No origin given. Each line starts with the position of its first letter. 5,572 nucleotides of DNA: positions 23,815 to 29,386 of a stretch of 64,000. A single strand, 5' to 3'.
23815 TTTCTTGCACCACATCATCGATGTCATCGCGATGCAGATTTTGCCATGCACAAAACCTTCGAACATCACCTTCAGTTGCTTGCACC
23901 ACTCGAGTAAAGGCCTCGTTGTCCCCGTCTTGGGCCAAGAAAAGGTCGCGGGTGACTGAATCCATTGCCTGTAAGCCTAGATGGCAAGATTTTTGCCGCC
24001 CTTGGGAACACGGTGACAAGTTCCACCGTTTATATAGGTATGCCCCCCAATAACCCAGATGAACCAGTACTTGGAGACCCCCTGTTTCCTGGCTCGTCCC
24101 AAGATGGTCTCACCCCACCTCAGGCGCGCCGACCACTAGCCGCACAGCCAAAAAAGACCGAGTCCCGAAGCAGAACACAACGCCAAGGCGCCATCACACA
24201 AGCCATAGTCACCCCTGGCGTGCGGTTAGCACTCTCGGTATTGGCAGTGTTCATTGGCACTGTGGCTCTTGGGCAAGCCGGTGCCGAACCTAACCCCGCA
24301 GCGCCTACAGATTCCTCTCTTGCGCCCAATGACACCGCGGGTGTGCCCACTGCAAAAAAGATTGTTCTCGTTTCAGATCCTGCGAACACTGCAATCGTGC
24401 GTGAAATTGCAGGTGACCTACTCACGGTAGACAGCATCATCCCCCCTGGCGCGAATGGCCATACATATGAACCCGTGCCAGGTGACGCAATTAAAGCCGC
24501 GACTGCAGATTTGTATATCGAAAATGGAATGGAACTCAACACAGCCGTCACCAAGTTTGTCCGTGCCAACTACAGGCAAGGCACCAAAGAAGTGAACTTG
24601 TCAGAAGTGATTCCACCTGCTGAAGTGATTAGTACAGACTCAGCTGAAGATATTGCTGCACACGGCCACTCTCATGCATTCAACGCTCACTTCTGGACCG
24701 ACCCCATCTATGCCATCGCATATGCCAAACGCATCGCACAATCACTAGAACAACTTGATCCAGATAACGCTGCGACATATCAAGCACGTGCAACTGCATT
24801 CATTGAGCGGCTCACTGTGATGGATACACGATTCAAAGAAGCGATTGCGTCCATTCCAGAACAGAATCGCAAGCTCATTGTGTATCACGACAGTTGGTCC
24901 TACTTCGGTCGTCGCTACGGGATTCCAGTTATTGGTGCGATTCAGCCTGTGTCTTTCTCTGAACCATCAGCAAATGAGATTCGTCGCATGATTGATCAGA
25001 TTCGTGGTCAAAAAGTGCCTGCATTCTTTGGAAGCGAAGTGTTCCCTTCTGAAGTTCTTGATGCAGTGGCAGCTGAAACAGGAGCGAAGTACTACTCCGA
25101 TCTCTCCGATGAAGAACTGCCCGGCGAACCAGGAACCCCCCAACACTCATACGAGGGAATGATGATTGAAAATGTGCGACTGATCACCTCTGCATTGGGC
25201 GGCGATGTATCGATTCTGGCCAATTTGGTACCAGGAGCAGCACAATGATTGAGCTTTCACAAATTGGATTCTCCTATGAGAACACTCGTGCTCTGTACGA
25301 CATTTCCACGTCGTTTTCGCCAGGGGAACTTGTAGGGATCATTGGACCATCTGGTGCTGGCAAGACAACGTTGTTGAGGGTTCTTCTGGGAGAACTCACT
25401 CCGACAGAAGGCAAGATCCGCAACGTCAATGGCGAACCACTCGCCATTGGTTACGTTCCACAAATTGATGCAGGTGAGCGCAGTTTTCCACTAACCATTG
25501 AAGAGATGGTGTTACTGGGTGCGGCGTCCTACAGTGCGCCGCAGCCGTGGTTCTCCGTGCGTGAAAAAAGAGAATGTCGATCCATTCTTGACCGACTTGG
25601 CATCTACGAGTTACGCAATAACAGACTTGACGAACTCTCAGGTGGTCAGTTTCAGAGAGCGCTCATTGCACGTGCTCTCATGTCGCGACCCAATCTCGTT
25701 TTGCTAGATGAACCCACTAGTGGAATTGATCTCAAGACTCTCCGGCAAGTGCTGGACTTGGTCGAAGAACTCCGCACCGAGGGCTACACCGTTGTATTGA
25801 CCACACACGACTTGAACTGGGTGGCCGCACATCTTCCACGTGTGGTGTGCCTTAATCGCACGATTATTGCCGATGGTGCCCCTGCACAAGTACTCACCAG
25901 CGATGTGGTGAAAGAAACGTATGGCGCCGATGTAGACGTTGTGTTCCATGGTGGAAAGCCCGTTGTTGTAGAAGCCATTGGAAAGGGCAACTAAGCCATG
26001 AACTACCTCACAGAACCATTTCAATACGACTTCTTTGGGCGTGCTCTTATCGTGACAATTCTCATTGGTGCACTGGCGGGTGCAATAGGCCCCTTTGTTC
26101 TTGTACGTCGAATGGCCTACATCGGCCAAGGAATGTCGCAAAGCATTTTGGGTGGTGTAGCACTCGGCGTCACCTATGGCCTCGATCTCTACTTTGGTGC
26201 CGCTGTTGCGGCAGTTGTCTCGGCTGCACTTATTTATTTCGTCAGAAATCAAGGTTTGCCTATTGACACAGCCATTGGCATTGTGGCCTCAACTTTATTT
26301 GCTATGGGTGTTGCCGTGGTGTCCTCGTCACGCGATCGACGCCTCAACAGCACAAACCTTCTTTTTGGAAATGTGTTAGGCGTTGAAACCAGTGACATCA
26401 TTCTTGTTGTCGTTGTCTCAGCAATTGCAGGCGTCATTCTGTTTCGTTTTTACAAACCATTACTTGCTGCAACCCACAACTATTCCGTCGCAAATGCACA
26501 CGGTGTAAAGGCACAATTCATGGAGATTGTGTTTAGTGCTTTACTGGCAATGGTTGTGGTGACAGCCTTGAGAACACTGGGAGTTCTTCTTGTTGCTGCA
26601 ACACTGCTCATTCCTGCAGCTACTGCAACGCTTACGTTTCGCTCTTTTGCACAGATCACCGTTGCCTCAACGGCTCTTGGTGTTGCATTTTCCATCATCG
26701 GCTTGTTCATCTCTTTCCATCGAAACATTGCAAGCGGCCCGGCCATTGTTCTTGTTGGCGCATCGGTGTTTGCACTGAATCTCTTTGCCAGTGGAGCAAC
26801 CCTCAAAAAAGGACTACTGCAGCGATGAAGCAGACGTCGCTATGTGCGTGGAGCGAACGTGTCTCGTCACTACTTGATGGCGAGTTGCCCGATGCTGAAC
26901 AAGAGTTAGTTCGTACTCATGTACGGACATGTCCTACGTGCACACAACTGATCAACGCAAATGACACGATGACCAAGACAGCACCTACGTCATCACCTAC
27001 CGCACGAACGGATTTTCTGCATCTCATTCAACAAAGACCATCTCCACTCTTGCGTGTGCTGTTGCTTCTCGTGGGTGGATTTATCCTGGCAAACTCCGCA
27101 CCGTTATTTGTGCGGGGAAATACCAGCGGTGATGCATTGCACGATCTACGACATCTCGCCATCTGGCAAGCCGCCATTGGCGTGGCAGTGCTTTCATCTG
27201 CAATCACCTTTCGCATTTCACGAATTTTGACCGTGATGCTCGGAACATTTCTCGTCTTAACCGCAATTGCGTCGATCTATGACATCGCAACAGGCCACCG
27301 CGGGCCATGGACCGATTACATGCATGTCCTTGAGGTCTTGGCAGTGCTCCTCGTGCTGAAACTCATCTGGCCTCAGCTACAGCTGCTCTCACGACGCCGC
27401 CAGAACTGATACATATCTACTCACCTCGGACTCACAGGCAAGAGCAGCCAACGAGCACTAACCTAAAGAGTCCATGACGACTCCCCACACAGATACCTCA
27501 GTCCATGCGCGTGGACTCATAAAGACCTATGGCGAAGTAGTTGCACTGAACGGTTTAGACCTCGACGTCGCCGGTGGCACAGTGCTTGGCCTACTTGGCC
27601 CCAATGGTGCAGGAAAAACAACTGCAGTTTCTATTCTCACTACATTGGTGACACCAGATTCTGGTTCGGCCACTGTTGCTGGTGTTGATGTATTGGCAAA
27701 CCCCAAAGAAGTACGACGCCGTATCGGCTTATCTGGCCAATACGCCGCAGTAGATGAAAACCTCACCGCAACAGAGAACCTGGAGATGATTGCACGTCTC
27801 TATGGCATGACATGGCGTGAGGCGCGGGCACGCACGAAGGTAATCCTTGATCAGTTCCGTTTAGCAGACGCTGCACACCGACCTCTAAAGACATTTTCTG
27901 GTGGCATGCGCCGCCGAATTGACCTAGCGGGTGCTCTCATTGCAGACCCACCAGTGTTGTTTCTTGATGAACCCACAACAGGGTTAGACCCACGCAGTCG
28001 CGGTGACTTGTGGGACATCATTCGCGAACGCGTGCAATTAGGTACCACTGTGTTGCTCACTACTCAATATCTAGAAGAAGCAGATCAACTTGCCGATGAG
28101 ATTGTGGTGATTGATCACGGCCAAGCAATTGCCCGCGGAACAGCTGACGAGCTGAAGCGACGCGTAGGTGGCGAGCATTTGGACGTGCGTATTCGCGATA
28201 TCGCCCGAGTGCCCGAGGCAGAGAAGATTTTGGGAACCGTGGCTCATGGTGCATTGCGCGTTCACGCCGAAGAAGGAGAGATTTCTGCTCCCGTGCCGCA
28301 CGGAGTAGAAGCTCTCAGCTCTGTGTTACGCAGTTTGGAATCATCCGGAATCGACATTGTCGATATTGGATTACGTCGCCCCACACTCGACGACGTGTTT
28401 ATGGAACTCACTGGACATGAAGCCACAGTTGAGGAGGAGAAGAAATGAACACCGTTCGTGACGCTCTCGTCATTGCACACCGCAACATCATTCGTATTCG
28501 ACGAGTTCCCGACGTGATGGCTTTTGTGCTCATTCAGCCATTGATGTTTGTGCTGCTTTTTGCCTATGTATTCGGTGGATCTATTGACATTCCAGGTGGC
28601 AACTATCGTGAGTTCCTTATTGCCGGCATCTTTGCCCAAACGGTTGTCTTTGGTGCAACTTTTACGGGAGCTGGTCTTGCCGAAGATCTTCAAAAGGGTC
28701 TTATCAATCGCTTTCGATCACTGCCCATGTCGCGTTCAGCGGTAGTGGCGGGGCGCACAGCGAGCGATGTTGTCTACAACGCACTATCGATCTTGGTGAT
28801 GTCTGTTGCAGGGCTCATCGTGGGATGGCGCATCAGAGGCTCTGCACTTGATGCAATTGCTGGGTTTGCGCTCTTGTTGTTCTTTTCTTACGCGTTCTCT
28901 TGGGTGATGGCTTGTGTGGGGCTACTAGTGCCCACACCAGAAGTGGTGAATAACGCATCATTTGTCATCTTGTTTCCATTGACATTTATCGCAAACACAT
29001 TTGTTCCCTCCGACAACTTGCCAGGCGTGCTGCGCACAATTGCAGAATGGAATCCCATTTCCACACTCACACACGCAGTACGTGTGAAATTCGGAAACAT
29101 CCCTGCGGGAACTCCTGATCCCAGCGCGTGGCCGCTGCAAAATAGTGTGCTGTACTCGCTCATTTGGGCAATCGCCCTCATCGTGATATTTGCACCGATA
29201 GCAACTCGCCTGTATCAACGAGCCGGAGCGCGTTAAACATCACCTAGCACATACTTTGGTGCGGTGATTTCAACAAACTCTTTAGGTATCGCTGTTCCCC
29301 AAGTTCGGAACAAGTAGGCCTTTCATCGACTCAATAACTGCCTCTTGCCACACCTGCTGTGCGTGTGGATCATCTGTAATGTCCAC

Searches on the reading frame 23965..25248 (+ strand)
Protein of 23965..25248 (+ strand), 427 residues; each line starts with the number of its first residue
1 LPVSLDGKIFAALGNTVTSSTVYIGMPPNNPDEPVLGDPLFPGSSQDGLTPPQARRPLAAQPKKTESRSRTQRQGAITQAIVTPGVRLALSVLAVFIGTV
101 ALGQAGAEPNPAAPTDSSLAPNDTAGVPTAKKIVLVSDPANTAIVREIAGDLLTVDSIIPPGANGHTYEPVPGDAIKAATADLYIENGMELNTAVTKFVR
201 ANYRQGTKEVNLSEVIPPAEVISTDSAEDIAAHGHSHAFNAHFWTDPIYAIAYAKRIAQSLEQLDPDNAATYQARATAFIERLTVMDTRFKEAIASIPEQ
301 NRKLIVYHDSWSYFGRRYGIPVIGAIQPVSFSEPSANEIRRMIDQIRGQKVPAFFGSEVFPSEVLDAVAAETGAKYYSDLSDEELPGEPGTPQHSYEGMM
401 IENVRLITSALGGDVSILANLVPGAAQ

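Call 15: search_protein_families(library=pfam, proteins=[window:23965-25248:+], max_evalue=0.001)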
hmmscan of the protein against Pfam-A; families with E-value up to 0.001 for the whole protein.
window:23965-25248:+ (427 aa): 1 family
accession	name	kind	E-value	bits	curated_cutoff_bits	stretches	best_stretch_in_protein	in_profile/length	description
PF01297.22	ZnuA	-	2.3e-67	227.7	29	1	135-410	2-263/263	Zinc-uptake complex component A periplasmic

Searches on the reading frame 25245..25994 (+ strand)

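Call 15: search_protein_families(library=pfam, proteins=[window:25245-25994:+], max_evalue=0.001)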
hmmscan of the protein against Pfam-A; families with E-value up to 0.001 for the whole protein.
window:25245-25994:+ (249 aa): 5 families
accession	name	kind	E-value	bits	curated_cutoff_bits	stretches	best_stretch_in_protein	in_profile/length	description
PF00005.33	ABC_tran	-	2.1e-29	103.3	25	1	18-159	2-137/137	ABC transporter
PF13304.12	AAA_21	-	1.9e-13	51.6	27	1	131-191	238-301/304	AAA domain, putative AbiEii toxin, Type IV TA system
PF13401.12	AAA_22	-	0.00016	22.4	27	1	32-174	10-109/130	AAA domain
PF13191.12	AAA_16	-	0.00018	22.5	32.6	1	17-58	15-60/167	AAA ATPase domain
PF03193.22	RsgA_GTPase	-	0.00027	21.2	30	0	10-61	90-140/174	RsgA GTPase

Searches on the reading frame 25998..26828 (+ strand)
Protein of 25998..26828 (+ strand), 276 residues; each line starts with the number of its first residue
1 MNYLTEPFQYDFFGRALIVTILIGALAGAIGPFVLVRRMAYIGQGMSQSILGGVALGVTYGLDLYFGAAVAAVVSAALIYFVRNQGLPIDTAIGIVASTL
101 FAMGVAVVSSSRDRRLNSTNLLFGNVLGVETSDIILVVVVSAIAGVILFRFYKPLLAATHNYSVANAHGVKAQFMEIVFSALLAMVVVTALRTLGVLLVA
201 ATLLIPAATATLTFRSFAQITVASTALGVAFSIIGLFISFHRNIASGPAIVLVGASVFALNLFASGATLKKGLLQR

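Call 15: search_protein_families(library=pfam, proteins=[window:25998-26828:+], max_evalue=0.001)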
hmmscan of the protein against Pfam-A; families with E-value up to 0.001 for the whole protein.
window:25998-26828:+ (276 aa): 1 family
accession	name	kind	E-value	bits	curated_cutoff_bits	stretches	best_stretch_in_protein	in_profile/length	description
PF00950.22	ABC-3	-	8.8e-57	193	20.1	1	9-263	1-256/258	ABC 3 transport family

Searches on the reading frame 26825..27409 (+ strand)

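Call 15: search_protein_families(library=pfam, proteins=[window:26825-27409:+], max_evalue=0.001)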
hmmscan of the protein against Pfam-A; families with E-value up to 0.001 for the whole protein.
window:26825-27409:+ (194 aa): 1 family
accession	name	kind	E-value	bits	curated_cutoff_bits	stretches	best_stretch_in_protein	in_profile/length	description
PF13490.11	zf-HC2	-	5.6e-08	33.2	22.2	1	9-39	4-34/35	Putative zinc-finger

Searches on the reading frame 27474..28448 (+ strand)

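Call 15: search_protein_families(library=pfam, proteins=[window:27474-28448:+], max_evalue=0.001)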
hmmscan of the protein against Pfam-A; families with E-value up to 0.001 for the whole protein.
window:27474-28448:+ (324 aa): 3 families
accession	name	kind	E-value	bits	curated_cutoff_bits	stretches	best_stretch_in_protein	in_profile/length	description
PF00005.33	ABC_tran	-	1.3e-30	107.3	25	1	25-169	1-137/137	ABC transporter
PF13304.12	AAA_21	-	1.4e-10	42.2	27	1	136-198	233-298/304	AAA domain, putative AbiEii toxin, Type IV TA system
PF13732.12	DrrA1-3_C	-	2.2e-09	38.3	27.4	1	222-312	1-80/81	ATP-binding protein DrrA1-3-like, C-terminal domain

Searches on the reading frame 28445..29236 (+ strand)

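Call 15: search_protein_families(library=pfam, proteins=[window:28445-29236:+], max_evalue=0.001)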
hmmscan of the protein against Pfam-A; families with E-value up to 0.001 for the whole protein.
window:28445-29236:+ (263 aa): 2 families
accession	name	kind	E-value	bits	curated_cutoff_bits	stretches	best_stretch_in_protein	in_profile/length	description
PF01061.29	ABC2_membrane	-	2.3e-27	96.4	26.9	1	8-214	4-208/211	ABC-2 type transporter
PF12698.13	ABC2_membrane_3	-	1.8e-14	54.1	31.6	1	52-250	158-342/347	ABC-2 family transporter protein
